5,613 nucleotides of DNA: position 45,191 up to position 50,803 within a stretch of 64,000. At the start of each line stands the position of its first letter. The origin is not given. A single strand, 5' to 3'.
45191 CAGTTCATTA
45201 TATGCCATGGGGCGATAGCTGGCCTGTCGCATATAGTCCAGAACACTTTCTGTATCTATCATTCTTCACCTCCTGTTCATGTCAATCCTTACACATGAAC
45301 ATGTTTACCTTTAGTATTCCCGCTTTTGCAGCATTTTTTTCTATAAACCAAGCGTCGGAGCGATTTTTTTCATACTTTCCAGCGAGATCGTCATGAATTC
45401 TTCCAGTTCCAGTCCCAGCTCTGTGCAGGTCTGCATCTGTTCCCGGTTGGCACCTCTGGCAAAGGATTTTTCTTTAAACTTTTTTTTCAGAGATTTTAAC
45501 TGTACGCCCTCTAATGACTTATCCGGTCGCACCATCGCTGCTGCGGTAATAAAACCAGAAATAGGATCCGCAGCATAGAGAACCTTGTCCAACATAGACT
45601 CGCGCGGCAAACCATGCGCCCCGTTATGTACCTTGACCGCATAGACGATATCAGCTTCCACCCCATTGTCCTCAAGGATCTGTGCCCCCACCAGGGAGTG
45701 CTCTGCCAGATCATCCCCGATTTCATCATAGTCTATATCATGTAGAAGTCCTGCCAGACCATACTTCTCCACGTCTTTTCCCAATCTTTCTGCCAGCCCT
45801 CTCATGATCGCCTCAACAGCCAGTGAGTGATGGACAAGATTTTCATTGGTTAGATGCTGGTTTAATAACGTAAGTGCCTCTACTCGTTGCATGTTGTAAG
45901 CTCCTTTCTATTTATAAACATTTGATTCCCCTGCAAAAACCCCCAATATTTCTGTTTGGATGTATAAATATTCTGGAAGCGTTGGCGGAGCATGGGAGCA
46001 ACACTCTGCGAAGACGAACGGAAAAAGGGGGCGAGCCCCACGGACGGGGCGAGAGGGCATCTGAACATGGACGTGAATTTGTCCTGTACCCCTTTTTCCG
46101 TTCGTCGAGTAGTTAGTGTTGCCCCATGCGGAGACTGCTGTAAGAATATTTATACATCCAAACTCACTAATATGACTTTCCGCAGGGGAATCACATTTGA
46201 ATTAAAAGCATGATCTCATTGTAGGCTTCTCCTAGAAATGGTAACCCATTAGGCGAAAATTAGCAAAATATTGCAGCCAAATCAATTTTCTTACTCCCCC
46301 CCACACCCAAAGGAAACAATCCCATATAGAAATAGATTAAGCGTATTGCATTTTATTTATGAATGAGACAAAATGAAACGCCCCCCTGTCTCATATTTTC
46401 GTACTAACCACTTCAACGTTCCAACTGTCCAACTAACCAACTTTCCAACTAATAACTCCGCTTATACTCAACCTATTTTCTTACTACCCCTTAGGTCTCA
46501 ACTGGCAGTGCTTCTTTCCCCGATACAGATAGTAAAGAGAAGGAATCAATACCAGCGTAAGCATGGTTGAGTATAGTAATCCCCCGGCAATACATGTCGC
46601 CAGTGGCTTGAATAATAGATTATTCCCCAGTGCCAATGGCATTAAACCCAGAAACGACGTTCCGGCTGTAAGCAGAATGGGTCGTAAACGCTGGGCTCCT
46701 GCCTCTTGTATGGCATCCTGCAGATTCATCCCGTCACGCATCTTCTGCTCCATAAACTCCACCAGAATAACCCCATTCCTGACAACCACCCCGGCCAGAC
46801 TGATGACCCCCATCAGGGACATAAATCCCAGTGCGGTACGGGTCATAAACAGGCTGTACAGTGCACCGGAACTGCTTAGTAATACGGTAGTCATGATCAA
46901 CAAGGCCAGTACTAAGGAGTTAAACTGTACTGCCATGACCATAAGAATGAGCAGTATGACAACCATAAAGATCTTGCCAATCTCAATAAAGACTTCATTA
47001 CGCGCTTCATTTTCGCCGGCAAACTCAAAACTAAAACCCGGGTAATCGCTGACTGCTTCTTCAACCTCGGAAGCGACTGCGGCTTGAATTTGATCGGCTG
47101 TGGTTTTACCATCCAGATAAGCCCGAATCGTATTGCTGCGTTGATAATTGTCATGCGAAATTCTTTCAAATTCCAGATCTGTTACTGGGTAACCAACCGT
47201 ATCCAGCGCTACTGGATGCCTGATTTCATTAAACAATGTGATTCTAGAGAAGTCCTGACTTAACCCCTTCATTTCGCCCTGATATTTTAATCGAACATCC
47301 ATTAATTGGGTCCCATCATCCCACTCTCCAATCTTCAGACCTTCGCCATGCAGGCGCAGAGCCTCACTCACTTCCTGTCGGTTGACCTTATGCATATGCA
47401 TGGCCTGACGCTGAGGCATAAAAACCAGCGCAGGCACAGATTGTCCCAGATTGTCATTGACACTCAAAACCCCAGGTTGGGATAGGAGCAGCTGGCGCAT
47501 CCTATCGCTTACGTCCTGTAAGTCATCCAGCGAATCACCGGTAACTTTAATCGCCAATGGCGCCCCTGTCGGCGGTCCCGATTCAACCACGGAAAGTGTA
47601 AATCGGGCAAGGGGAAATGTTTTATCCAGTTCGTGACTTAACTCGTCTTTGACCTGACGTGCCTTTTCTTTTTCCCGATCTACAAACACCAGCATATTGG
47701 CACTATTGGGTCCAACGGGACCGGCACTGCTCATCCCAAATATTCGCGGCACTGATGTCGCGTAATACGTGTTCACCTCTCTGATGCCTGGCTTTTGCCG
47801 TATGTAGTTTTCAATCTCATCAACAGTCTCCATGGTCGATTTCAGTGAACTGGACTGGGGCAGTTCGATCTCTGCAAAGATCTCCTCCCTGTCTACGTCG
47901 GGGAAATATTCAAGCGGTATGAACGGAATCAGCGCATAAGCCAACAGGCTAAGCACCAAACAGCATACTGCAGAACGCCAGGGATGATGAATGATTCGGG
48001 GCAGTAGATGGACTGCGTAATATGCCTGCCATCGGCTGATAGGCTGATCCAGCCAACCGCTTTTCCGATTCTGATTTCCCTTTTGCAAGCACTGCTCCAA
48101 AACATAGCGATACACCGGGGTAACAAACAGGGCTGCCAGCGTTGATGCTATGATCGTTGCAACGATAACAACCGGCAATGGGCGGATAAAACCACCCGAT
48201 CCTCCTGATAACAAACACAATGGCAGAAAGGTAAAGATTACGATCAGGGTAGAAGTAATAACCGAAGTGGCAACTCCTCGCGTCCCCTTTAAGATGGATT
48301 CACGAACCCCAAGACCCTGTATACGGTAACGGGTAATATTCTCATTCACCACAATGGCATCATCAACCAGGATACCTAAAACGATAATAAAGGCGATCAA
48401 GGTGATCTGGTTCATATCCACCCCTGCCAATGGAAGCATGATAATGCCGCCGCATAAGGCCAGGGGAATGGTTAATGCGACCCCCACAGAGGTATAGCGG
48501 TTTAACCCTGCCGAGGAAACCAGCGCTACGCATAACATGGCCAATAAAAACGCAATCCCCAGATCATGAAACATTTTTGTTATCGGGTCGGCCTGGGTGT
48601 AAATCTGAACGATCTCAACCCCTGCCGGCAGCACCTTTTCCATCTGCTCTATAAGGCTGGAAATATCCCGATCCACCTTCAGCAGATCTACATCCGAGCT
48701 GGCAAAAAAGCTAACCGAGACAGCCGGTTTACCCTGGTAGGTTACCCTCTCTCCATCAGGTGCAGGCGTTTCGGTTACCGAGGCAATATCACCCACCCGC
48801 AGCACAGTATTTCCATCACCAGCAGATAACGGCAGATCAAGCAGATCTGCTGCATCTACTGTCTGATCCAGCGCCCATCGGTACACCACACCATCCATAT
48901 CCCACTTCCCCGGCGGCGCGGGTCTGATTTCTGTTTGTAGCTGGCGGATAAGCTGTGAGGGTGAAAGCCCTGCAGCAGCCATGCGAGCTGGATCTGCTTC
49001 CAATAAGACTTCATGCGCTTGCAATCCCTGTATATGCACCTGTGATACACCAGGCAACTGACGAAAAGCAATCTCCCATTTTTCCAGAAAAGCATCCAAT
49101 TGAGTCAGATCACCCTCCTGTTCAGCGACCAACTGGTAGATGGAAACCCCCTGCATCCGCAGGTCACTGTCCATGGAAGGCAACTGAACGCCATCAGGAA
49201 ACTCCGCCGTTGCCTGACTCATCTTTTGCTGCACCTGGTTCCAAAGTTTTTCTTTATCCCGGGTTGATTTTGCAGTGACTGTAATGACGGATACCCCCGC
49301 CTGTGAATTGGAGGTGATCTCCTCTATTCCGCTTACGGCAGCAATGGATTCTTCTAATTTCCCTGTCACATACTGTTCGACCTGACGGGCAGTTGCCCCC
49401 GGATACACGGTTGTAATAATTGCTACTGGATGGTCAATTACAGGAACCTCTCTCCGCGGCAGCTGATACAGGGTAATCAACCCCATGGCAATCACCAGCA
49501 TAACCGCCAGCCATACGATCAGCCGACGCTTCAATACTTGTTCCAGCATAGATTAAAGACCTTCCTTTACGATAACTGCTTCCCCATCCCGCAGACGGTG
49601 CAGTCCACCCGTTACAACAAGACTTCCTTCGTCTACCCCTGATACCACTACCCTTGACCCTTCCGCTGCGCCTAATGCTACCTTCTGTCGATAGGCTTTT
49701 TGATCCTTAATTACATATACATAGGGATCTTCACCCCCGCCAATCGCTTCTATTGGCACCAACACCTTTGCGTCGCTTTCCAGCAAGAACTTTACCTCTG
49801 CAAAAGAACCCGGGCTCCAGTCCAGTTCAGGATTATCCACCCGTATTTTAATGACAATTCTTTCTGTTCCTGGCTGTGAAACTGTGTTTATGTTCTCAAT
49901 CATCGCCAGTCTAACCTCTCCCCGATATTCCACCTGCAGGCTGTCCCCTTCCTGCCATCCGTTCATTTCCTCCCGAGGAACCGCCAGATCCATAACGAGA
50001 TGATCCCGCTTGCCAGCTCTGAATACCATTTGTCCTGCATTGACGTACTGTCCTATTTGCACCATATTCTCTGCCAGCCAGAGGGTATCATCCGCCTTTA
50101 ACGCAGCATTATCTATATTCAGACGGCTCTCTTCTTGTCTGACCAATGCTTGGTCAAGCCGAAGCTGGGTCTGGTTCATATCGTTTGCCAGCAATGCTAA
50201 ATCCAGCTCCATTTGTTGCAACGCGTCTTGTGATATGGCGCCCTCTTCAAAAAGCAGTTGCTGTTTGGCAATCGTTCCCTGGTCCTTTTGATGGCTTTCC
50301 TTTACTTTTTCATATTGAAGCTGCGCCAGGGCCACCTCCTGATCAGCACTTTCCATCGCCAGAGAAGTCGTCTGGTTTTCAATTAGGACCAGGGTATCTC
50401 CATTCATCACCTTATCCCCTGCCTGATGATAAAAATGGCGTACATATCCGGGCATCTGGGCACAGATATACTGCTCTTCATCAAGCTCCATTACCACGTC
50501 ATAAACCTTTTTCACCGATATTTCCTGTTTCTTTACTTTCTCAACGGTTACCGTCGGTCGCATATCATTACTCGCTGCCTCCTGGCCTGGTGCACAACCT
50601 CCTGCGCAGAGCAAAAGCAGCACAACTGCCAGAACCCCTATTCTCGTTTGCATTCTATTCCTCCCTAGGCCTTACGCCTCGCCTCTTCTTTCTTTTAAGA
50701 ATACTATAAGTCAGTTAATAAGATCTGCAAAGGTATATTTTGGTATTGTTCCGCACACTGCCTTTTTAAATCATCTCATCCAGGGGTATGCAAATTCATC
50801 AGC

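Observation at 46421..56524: Three co-oriented copies of an element built on four tandem octamers (minus sense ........), each downstream of a minus-strand gene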

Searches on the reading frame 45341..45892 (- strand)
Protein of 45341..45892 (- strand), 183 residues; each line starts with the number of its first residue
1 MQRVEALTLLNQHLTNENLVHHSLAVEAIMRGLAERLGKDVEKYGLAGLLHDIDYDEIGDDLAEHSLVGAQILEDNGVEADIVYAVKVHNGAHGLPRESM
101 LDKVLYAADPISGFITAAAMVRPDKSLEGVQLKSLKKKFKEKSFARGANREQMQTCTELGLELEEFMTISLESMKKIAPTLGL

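Call 58: search_protein_families(library=pfam, proteins=[window:45341-45892:-])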
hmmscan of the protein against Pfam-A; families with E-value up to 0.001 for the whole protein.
window:45341-45892:- (183 aa): 2 families
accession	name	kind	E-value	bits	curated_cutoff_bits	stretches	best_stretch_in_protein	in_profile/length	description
PF01966.28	HD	-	1.4e-13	51.6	22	1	20-109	2-111/116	HD domain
PF08668.18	HDOD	-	0.00021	21.3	22.9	1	13-53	89-130/196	HDOD domain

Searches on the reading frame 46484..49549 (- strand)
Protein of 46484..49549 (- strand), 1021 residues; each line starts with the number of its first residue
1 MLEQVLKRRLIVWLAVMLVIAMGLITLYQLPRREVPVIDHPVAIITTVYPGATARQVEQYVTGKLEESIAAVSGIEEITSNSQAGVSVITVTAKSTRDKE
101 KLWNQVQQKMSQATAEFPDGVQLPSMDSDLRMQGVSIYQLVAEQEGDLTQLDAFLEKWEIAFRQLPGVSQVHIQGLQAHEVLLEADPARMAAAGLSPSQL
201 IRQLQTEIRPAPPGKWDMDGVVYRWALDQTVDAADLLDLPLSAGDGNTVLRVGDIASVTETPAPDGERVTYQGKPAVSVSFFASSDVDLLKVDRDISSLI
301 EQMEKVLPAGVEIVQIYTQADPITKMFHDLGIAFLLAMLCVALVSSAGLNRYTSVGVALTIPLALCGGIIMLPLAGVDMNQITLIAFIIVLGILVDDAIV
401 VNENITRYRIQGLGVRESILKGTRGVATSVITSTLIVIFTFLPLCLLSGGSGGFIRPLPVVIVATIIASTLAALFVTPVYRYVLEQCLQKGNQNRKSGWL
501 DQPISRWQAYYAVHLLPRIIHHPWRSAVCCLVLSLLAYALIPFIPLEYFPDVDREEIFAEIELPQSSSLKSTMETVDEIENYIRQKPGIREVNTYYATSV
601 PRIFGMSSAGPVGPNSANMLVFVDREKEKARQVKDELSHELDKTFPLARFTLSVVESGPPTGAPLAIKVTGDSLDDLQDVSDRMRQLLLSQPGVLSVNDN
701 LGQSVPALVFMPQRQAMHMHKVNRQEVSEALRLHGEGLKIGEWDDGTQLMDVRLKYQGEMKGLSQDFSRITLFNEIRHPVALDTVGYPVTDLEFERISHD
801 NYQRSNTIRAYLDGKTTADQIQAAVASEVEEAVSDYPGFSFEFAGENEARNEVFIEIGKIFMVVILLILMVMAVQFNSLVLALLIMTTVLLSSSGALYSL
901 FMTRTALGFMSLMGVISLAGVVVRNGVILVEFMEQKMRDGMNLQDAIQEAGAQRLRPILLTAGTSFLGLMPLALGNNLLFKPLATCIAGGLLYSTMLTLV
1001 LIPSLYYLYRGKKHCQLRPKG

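Call 58: search_protein_families(library=pfam, proteins=[window:46484-49549:-])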
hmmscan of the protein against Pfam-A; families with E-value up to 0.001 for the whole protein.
window:46484-49549:- (1021 aa): 2 families
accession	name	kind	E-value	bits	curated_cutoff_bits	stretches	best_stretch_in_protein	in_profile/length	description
PF00873.25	ACR_tran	-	1.9e-163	546.1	28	1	2-1009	2-1020/1021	AcrB/AcrD/AcrF family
PF03176.21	MMPL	-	8e-14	51.7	20.5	1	814-1008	99-301/333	MMPL family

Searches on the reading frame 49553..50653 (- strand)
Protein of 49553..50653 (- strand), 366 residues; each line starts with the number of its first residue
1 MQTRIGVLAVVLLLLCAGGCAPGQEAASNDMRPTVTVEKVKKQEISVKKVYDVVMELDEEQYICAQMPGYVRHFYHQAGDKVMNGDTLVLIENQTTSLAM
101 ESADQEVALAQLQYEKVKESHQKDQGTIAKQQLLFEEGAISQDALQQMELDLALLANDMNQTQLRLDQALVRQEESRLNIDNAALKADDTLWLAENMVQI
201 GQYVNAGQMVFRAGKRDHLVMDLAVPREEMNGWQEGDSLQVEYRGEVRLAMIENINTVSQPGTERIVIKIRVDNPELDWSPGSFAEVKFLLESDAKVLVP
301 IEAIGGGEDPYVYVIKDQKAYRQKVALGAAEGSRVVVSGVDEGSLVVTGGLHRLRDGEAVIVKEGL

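Call 58: search_protein_families(library=pfam, proteins=[window:49553-50653:-])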
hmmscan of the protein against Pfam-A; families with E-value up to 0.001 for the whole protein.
window:49553-50653:- (366 aa): 3 families
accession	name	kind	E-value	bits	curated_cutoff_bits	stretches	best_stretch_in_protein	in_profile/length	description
PF16576.10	HlyD_D23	-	8.7e-09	35.4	30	1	58-285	17-214/214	Barrel-sandwich domain of CusB or HlyD membrane-fusion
PF12700.13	HlyD_2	-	4.2e-07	29.5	25.1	0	35-124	40-129/416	HlyD family secretion protein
PF13437.12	HlyD_3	-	6.8e-05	24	22.2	1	194-282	11-106/106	HlyD family secretion protein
